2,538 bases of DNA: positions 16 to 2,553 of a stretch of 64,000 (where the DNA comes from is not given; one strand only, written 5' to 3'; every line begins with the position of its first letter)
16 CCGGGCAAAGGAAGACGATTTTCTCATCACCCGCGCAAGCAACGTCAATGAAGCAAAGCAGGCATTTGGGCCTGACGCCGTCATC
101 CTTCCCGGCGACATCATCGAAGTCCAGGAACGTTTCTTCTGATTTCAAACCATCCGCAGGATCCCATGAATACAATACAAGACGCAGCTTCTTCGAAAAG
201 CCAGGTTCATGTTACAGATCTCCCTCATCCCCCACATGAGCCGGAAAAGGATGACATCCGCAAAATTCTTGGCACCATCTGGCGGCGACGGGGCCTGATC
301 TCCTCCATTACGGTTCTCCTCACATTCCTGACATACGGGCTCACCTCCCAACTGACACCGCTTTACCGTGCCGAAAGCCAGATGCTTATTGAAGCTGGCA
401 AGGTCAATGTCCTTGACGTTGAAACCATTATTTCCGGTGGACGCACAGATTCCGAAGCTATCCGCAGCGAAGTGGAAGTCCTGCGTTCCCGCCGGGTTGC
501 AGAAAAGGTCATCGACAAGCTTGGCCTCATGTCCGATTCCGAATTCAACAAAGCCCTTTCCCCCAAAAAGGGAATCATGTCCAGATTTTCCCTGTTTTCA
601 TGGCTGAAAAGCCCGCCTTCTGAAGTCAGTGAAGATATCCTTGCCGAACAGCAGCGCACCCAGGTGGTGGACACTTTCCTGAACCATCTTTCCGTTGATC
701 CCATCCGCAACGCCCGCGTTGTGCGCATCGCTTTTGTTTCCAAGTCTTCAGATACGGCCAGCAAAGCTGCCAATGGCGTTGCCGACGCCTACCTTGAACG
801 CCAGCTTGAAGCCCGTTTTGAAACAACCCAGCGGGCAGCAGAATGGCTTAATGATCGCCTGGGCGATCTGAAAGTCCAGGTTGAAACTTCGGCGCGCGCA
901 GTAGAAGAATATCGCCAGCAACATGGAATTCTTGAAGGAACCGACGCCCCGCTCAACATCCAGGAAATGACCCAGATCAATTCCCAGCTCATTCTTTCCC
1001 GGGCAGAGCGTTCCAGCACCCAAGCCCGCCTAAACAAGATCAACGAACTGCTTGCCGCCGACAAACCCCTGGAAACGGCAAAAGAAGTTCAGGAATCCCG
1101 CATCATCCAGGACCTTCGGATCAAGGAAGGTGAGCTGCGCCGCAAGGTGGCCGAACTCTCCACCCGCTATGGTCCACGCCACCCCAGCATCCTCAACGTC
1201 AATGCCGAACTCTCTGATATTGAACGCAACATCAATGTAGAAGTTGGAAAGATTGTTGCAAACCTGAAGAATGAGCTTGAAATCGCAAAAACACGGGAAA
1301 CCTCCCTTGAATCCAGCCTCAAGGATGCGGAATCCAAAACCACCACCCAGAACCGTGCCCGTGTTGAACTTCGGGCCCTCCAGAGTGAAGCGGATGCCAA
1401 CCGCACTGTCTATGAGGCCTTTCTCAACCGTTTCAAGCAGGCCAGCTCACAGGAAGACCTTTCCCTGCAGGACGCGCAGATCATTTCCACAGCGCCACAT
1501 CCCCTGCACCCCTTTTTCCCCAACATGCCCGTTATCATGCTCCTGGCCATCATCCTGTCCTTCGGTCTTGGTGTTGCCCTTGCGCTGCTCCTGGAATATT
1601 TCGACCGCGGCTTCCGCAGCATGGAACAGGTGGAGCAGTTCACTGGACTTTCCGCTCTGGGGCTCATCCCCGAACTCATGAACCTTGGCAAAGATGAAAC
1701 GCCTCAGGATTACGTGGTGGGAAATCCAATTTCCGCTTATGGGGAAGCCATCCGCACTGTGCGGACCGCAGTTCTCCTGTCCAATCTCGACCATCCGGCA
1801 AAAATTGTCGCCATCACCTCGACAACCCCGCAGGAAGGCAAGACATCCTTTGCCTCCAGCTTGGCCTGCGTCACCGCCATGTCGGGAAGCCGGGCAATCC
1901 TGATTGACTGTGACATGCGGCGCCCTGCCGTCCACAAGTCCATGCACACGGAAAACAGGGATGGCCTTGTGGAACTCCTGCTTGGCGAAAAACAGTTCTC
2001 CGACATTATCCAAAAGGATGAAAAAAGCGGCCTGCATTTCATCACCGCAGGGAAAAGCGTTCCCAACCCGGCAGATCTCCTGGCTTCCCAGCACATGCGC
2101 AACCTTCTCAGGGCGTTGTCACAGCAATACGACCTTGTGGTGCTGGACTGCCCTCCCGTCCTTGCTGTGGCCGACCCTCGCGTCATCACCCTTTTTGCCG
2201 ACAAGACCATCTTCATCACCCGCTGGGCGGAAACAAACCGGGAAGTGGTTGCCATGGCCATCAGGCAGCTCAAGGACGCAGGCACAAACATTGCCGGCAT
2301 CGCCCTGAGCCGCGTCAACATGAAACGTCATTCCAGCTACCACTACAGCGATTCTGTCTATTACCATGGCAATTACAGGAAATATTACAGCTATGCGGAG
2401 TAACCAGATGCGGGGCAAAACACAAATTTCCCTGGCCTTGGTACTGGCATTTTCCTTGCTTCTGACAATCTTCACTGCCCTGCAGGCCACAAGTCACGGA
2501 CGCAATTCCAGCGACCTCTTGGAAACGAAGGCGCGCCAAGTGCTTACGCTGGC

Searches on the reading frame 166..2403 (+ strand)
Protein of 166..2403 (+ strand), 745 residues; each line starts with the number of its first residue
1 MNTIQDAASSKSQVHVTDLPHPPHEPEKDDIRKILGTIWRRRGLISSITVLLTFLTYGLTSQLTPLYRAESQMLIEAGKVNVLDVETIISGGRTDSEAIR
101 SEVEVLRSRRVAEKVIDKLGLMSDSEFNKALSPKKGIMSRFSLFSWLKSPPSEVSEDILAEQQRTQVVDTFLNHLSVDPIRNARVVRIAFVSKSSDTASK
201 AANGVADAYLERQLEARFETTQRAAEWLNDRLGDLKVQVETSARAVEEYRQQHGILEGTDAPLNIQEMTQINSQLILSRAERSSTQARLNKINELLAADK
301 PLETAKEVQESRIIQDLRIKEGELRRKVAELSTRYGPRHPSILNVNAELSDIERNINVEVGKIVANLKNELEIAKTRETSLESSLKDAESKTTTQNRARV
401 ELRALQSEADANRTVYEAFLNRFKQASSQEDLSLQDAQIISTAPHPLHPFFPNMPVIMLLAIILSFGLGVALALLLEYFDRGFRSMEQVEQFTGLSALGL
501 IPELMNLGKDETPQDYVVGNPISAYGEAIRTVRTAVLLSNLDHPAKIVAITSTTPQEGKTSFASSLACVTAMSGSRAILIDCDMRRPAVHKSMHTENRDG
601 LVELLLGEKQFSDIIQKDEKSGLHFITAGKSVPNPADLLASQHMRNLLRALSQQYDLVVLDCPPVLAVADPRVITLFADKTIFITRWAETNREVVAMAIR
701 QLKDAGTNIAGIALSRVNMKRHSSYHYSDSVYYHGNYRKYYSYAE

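Call 10: search_protein_families(library=ncbifam, proteins=[window:166-2403:+], max_evalue=0.00001)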
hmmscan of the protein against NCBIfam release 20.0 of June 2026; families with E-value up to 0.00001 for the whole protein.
window:166-2403:+ (745 aa): 14 families
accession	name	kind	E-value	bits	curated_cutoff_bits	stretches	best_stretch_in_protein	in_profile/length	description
TIGR01005.1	eps_transp_fam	subfamily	1.7e-119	400.2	411.7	2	30-503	5-479/754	exopolysaccharide transport protein family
NF008568.0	PRK11519.1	equivalog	1.4e-64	218.5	1068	2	341-738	312-716/720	tyrosine-protein kinase Wzc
NF007350.0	PRK09841.1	equivalog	2.7e-63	214.2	1248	2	378-734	348-720/726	tyrosine-protein kinase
TIGR03017.1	EpsF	equivalog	2.8e-48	164.8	422.75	1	167-497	115-439/444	chain length determinant protein EpsF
TIGR01007.1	eps_fam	subfamily_domain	3.1e-45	154.2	108.05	1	527-727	1-200/204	polysaccharide biosynthesis tyrosine autokinase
TIGR03018.1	pepcterm_TyrKin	hypoth_equivalog_domain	3.6e-33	114.7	230.65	1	527-705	13-199/207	XrtA-associated tyrosine autokinase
TIGR03007.1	pepcterm_ChnLen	equivalog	7.3e-33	113.5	278.85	1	160-507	98-466/498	XrtA system polysaccharide chain length determinant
TIGR03029.1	EpsG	equivalog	8.5e-31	107.1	313.8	1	520-713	78-271/274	chain length determinant protein tyrosine kinase EpsG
TIGR01006.1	polys_exp_MPA1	subfamily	1.3e-11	44.4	296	0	432-504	152-224/226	CspC family polysaccharide chain length determinant protein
TIGR01968.1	minD_bact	equivalog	1.9e-09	37.2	212.9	1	545-685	1-141/261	septum site-determining protein MinD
TIGR01969.1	minD_arch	subfamily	1.8e-08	33.9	201.75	1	547-720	2-173/251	cell division ATPase MinD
TIGR03371.1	cellulose_yhjQ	equivalog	2.6e-07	30.4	157.85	1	546-664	2-124/246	cellulose biosynthesis protein BcsQ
TIGR03815.1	CpaE_hom_Actino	equivalog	2.5e-06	26.8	154.45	1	543-666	109-234/340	septum site-determining protein Ssd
NF041546.1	ParA_partition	equivalog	8.2e-06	25.5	180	0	557-598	11-52/203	ParA family partition ATPase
